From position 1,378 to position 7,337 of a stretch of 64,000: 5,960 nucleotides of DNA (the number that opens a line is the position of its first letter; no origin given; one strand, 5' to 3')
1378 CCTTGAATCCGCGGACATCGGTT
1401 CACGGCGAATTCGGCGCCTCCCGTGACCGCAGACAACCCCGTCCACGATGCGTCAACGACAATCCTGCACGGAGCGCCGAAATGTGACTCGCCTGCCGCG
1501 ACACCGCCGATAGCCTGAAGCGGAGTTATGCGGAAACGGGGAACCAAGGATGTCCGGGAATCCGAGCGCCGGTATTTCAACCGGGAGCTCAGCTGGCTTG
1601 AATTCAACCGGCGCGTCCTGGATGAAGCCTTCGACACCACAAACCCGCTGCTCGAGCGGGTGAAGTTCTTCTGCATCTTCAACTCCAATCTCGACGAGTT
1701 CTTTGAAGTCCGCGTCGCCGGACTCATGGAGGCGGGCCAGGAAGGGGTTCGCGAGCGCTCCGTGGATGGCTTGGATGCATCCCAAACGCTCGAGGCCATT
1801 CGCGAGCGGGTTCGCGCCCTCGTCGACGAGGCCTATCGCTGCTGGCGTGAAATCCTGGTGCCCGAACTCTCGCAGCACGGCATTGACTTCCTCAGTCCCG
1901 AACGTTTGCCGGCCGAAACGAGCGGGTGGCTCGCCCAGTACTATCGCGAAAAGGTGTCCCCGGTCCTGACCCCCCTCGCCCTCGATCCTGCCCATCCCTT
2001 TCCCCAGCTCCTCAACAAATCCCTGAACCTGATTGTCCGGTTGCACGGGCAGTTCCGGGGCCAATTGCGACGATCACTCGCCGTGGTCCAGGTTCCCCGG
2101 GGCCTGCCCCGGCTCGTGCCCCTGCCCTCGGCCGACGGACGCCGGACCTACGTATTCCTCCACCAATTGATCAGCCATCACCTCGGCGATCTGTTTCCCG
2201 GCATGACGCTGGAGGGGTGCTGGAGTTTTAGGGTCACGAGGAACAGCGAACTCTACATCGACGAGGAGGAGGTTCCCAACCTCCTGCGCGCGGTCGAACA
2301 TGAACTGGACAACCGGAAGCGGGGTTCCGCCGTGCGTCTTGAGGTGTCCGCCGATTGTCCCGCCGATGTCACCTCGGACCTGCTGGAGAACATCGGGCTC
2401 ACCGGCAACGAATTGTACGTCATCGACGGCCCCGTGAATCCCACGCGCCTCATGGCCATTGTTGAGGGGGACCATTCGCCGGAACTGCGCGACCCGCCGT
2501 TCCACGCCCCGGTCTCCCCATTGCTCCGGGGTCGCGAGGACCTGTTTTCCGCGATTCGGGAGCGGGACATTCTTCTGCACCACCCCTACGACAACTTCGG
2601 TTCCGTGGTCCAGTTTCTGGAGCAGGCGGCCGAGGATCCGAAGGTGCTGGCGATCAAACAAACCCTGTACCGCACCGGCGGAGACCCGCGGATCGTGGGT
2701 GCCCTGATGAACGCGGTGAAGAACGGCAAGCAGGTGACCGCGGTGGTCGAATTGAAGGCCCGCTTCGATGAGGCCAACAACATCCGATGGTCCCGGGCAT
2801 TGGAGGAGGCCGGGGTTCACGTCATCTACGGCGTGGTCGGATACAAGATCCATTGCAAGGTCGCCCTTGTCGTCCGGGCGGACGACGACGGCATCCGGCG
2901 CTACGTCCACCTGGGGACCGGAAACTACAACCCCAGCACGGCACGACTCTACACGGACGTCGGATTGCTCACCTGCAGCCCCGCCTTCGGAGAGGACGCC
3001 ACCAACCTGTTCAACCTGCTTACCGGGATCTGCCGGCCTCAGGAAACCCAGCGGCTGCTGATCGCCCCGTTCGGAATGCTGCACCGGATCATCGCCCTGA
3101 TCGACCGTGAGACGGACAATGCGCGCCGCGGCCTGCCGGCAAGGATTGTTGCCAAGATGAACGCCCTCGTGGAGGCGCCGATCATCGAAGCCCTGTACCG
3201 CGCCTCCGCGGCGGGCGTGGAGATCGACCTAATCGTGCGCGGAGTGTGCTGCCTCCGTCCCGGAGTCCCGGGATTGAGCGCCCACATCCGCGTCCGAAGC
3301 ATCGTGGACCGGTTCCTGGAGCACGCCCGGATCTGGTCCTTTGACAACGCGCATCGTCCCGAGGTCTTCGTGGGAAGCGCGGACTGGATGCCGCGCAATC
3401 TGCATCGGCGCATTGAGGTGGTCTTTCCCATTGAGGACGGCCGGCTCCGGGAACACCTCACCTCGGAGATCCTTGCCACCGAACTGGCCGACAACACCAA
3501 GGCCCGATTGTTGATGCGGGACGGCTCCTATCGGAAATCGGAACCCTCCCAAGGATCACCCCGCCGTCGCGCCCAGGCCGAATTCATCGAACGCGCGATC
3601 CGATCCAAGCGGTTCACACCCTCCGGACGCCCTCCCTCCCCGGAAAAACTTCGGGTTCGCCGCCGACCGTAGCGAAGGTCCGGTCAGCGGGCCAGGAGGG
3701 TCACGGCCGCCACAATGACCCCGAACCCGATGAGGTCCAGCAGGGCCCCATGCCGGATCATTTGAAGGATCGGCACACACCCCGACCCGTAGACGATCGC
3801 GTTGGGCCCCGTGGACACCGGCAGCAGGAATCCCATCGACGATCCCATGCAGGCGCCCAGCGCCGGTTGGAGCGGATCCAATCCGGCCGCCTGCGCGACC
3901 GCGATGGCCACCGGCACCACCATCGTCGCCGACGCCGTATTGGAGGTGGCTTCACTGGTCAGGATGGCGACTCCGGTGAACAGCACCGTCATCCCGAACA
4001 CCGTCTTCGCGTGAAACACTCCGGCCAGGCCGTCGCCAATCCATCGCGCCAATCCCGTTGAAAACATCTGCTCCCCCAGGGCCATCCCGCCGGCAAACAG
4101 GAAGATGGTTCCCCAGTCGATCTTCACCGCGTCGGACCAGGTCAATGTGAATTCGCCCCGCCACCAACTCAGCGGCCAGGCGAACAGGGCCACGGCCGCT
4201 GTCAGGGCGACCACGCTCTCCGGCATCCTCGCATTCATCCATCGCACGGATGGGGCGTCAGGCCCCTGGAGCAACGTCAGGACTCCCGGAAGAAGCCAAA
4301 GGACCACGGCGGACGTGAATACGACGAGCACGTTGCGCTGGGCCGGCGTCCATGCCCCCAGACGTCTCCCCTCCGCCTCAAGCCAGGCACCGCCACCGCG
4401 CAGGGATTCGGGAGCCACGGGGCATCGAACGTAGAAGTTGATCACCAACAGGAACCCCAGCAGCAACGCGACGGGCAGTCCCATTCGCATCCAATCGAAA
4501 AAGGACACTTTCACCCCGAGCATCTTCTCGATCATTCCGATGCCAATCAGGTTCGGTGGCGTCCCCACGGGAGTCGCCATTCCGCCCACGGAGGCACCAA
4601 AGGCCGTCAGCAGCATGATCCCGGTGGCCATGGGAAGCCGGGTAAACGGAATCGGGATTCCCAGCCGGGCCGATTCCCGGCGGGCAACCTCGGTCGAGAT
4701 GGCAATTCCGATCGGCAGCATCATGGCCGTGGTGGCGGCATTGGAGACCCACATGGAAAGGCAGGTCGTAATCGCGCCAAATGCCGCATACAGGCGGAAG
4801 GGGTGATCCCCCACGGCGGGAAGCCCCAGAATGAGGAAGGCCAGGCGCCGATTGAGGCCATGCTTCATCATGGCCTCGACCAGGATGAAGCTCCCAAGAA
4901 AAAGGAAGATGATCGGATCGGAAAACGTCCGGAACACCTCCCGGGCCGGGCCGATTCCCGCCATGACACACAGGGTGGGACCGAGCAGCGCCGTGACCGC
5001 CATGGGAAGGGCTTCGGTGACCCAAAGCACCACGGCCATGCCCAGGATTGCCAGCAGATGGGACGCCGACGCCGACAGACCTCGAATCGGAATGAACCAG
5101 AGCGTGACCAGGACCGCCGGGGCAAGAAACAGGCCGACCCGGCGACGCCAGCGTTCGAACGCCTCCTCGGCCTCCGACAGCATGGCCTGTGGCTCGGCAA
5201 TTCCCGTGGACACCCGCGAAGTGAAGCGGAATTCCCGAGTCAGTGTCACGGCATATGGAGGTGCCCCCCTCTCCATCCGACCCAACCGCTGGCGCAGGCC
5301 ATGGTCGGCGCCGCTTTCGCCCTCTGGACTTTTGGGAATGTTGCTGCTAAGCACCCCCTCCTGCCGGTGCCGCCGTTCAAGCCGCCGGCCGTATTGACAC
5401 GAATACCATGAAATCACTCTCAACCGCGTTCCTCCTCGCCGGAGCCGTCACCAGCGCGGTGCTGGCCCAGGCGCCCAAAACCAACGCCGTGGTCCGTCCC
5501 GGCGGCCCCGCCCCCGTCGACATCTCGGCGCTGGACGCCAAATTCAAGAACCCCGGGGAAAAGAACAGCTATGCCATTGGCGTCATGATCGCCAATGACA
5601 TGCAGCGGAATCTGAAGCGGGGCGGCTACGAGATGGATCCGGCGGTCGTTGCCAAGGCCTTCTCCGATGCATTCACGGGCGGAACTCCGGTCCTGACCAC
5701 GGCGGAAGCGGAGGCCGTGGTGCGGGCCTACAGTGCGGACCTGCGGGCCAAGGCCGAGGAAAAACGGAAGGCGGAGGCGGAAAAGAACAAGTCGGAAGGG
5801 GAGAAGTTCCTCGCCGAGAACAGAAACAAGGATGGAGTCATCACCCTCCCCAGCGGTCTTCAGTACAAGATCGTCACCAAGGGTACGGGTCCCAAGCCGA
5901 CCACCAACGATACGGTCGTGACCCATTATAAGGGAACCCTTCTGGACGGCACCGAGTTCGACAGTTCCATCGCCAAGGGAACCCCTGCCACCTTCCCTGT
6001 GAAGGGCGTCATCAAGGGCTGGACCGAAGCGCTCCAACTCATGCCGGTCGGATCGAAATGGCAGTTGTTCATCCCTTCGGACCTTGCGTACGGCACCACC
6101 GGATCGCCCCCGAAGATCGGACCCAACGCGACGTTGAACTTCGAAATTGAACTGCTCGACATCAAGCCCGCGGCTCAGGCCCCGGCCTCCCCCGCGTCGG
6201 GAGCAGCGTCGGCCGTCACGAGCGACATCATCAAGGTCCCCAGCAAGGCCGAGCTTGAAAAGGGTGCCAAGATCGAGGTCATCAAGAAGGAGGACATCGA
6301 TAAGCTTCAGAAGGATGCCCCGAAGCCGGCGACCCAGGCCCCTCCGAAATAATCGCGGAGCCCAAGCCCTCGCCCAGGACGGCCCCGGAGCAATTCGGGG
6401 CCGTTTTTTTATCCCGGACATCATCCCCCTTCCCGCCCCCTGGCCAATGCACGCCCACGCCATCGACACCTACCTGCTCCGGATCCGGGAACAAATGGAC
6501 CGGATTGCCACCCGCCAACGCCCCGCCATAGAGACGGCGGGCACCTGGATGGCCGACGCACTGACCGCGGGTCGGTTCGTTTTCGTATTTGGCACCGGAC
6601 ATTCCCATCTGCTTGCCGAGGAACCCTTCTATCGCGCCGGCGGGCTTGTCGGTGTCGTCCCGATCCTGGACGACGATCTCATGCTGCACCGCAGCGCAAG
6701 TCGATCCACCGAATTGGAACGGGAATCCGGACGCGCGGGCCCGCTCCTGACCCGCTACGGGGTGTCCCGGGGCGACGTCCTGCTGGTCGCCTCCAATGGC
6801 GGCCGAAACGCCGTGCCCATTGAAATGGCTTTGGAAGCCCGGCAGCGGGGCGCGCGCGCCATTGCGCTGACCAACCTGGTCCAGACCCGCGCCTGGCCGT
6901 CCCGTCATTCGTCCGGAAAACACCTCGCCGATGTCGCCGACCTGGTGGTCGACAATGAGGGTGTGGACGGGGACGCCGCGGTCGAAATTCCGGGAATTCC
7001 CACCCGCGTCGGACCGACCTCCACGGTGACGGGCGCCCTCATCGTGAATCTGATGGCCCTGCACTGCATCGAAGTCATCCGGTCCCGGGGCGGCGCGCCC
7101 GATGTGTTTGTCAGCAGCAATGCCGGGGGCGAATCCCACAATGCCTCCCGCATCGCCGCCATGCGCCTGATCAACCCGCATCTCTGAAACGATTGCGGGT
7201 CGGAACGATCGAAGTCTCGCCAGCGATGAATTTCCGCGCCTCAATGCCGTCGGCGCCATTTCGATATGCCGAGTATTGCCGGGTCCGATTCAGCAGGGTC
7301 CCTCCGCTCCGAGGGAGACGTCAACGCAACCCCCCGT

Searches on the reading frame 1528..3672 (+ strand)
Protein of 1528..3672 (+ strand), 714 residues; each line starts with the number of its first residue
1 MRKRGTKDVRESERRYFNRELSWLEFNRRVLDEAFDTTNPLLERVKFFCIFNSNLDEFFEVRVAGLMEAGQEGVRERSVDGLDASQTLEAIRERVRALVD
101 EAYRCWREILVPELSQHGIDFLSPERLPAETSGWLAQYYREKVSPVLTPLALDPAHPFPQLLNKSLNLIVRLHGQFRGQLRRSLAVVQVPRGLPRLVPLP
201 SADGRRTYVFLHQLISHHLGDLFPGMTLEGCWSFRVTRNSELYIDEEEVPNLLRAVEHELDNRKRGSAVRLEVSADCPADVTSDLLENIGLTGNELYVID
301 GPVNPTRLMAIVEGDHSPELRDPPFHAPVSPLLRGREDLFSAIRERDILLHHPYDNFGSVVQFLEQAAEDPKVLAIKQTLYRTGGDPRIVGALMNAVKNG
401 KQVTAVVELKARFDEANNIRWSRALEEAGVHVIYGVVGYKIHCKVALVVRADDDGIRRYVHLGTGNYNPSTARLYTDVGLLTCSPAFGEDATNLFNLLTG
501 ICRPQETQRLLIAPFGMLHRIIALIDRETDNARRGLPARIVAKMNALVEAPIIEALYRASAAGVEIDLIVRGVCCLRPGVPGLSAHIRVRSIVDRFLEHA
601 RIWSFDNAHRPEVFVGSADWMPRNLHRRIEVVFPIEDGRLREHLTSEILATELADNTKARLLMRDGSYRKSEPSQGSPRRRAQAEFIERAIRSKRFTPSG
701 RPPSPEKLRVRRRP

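Call 103: search_protein_families(library=pfam, proteins=[window:1528-3672:+], max_evalue=0.0001)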
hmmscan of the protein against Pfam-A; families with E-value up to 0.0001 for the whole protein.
window:1528-3672:+ (714 aa): 5 families
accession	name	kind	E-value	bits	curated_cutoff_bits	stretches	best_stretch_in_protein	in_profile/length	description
PF17941.7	PP_kinase_C_1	-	7.3e-76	253.8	25.7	1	339-501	2-164/167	Polyphosphate kinase C-terminal domain 1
PF13090.12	PP_kinase_C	-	8e-66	221.2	25.8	1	510-683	1-172/172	Polyphosphate kinase C-terminal domain 2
PF02503.22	PP_kinase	-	9e-60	201.9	31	1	133-311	4-183/183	Polyphosphate kinase middle domain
PF13089.11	PP_kinase_N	-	7.4e-40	136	23.8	1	16-121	1-106/107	Polyphosphate kinase N-terminal domain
PF13091.12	PLDc_2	-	1.3e-09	38.4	27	0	547-647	19-127/132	PLD-like domain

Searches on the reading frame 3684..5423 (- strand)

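Call 103: search_protein_families(library=pfam, proteins=[window:3684-5423:-], max_evalue=0.0001)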
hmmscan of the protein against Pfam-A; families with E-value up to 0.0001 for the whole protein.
window:3684-5423:- (579 aa): 2 families
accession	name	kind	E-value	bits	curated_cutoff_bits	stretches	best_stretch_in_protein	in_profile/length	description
PF00939.25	Na_sulph_symp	-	4.4e-62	211.1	27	1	96-574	5-462/472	Sodium:sulfate symporter transmembrane region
PF03600.22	CitMHS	-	3.2e-56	191.3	31.9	2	131-520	1-328/336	Citrate transporter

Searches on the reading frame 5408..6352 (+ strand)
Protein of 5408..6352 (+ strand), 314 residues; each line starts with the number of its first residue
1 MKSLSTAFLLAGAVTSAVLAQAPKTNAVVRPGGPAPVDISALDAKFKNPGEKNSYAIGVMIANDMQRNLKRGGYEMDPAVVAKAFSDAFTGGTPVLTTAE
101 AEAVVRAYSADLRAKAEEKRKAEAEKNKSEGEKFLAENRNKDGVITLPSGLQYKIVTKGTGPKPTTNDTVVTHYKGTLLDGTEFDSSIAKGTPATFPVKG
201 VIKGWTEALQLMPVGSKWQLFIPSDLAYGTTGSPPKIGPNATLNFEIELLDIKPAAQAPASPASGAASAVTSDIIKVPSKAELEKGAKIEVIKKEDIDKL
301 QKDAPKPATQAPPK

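Call 12: search_protein_families(library=pfam, proteins=[window:5408-6352:+], max_evalue=0.001)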
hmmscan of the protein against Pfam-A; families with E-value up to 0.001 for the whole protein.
window:5408-6352:+ (314 aa): 2 families
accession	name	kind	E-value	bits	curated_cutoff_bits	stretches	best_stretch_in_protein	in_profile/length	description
PF00254.34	FKBP_C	-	2.5e-29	101.9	21.1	1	163-250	3-94/94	FKBP-type peptidyl-prolyl cis-trans isomerase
PF01346.23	FKBP_N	-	2.4e-26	92.8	22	1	51-155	2-97/97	Domain amino terminal to FKBP-type peptidyl-prolyl isomerase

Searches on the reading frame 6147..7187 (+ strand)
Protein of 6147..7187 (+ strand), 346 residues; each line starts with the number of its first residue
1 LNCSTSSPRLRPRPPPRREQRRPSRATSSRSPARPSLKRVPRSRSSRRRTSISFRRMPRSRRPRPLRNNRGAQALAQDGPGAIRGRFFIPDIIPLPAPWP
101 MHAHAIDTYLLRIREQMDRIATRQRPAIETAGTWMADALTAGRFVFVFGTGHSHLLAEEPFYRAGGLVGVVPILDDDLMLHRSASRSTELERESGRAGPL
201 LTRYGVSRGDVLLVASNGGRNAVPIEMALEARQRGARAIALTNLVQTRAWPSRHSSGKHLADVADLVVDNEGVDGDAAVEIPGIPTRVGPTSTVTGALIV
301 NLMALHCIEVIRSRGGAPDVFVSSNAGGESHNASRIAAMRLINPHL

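Call 12: search_protein_families(library=pfam, proteins=[window:6147-7187:+], max_evalue=0.001)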
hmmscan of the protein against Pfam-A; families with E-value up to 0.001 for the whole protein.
window:6147-7187:+ (346 aa): 1 family
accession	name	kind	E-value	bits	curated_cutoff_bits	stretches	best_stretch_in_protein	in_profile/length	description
PF13580.11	SIS_2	-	8.6e-42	142.9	27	1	109-242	2-137/138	SIS domain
